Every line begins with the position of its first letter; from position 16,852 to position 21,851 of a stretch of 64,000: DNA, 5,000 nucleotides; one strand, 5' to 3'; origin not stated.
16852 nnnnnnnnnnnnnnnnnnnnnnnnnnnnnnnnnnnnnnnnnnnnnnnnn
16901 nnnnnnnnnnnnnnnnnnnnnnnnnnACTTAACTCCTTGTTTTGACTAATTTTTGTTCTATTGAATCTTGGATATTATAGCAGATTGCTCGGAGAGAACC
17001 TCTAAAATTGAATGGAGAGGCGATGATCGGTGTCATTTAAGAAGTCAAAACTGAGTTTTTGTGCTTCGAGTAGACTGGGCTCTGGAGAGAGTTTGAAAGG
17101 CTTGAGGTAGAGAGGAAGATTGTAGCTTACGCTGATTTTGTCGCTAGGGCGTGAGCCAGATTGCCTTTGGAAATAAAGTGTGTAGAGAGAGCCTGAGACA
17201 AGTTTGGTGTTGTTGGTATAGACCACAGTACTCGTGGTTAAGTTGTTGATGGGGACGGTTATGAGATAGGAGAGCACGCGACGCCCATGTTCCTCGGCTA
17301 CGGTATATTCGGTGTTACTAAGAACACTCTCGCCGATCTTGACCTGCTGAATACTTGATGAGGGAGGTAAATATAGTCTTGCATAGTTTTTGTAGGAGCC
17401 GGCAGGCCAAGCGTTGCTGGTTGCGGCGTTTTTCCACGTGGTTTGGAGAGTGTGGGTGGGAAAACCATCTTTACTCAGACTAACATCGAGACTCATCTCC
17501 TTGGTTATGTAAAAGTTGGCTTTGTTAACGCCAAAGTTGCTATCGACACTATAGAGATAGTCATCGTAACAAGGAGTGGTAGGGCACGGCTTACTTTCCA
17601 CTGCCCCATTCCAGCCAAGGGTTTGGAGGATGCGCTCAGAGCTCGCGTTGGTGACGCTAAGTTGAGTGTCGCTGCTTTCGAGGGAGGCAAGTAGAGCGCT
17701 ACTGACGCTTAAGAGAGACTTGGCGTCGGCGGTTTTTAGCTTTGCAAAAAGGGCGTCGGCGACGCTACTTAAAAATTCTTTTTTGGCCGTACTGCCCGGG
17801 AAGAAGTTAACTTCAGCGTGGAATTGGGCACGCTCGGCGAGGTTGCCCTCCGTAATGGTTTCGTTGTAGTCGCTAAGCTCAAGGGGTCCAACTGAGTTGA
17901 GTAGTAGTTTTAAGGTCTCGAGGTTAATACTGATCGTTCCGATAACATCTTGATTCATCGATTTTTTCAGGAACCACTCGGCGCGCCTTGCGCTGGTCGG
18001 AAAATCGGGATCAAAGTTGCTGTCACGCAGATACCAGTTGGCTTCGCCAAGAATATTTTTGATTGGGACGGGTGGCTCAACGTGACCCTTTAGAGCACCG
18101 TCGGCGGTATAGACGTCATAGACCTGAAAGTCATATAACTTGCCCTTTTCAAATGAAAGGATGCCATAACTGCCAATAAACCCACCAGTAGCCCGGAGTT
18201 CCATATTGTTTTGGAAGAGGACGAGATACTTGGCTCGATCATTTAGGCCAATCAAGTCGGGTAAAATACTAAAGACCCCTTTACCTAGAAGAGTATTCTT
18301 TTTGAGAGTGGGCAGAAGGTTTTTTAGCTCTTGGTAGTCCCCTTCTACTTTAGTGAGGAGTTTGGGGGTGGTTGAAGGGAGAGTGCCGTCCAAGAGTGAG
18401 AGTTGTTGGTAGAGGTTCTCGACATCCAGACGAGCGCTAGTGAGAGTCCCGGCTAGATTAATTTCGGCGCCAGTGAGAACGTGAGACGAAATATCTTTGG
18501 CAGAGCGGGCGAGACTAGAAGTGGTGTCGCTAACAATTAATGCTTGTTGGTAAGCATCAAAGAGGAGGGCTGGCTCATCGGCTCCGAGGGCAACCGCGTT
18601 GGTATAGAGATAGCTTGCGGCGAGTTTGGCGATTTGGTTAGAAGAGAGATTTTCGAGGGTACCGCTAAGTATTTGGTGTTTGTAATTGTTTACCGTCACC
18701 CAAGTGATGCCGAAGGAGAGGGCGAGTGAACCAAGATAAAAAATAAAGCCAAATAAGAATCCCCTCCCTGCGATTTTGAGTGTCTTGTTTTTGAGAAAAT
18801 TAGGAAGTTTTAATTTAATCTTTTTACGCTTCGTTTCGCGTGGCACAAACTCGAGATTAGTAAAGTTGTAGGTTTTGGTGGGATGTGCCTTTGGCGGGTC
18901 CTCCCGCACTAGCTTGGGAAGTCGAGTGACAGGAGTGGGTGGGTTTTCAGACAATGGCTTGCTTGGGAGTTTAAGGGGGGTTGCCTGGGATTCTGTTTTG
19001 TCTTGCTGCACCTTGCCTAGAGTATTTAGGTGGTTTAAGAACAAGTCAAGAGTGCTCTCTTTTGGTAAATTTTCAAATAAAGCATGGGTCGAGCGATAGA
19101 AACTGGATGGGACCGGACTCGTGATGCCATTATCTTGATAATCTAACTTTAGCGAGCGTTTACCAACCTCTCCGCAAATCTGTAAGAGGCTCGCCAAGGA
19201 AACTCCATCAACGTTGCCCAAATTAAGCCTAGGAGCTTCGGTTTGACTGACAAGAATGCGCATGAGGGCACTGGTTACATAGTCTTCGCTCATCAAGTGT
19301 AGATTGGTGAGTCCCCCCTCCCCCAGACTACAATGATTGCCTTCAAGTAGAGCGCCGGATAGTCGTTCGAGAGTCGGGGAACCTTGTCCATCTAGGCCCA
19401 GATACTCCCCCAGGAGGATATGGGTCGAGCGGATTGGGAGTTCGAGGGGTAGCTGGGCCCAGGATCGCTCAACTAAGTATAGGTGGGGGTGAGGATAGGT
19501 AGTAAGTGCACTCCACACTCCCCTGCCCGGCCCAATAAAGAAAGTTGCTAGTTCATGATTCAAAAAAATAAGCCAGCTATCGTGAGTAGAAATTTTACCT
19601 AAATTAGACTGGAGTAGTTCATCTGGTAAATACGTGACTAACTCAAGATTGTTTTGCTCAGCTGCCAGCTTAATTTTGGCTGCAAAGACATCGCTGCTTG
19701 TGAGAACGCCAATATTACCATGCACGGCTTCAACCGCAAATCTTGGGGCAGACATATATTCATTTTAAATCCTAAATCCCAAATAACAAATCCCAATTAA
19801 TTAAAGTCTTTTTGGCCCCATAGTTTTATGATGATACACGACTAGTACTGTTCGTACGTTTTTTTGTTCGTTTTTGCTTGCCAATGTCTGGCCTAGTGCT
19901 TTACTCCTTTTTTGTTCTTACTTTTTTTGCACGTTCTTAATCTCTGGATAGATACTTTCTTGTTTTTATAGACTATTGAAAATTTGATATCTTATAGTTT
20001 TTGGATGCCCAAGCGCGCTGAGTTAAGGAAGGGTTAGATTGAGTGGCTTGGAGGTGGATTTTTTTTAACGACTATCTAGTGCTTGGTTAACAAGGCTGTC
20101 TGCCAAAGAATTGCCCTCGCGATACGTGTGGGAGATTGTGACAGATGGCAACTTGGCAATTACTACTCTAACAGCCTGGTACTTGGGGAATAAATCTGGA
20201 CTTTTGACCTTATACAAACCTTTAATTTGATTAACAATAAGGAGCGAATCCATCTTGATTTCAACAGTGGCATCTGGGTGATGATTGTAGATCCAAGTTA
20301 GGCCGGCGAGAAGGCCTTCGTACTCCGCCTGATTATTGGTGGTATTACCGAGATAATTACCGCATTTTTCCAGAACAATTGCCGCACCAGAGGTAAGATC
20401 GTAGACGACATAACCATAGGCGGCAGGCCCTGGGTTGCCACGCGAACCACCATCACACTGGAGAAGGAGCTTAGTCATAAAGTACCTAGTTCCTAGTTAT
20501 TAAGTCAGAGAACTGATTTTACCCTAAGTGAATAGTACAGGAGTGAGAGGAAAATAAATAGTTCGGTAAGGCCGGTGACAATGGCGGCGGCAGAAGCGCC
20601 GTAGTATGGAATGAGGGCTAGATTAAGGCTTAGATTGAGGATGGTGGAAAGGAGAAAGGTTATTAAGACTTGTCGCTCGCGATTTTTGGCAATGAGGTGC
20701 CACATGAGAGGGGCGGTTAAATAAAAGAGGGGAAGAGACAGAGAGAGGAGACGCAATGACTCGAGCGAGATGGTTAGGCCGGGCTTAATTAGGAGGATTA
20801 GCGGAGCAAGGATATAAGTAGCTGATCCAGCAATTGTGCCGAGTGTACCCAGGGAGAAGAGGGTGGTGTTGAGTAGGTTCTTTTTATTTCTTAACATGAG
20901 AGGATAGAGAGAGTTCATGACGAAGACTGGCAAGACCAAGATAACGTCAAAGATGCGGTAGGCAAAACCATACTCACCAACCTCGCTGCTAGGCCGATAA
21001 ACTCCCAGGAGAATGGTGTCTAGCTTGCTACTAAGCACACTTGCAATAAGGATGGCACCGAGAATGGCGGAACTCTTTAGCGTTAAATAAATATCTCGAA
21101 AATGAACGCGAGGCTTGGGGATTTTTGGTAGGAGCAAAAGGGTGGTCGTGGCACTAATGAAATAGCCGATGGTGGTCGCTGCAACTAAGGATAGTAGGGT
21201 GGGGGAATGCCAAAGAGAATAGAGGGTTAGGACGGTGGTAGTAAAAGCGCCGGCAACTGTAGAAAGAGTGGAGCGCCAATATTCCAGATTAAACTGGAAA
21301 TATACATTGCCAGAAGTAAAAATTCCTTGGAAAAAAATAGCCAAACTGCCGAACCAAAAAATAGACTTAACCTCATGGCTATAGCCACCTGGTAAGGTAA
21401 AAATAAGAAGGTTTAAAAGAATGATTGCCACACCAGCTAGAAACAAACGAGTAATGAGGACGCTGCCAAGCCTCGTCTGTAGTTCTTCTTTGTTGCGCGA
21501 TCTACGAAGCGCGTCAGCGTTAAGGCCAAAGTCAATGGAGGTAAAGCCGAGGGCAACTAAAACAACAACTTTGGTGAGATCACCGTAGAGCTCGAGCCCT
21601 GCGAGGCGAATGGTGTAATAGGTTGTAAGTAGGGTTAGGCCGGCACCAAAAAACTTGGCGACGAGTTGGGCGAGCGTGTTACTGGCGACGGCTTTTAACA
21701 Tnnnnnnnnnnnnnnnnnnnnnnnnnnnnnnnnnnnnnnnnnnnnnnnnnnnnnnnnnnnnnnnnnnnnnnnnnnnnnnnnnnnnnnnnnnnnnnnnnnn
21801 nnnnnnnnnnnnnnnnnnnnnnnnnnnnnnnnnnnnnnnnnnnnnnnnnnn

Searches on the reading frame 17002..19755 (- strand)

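Call 33: search_protein_families(library=pfam, proteins=[window:17002-19755:-], max_evalue=0.001)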
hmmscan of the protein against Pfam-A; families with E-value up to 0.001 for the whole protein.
window:17002-19755:- (917 aa): 1 family
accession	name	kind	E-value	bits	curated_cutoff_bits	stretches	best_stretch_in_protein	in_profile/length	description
PF13196.11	DUF4012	-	6.1e-24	85.6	28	1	507-641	3-137/144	Protein of unknown function (DUF4012)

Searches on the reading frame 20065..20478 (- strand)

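Call 33: search_protein_families(library=pfam, proteins=[window:20065-20478:-], max_evalue=0.001)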
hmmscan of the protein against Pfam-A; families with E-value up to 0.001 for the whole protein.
window:20065-20478:- (137 aa): 2 families
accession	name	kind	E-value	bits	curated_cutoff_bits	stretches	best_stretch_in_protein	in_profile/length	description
PF13456.12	RVT_3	-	2.2e-17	63.6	21.6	1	8-133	2-123/123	Reverse transcriptase-like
PF00075.30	RNase_H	-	6.6e-08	33.3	25.8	1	4-87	4-77/141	RNase H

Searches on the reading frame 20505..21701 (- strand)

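Call 33: search_protein_families(library=pfam, proteins=[window:20505-21701:-], max_evalue=0.001)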
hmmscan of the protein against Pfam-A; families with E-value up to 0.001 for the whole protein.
window:20505-21701:- (398 aa): 2 families
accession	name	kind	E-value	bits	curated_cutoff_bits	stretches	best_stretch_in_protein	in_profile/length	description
PF01943.22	Polysacc_synt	-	4.8e-14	52.9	28.2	1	6-271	2-272/274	Polysaccharide biosynthesis protein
PF13440.11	Polysacc_synt_3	-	5.5e-10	39.4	23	1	35-255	7-225/293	Polysaccharide biosynthesis protein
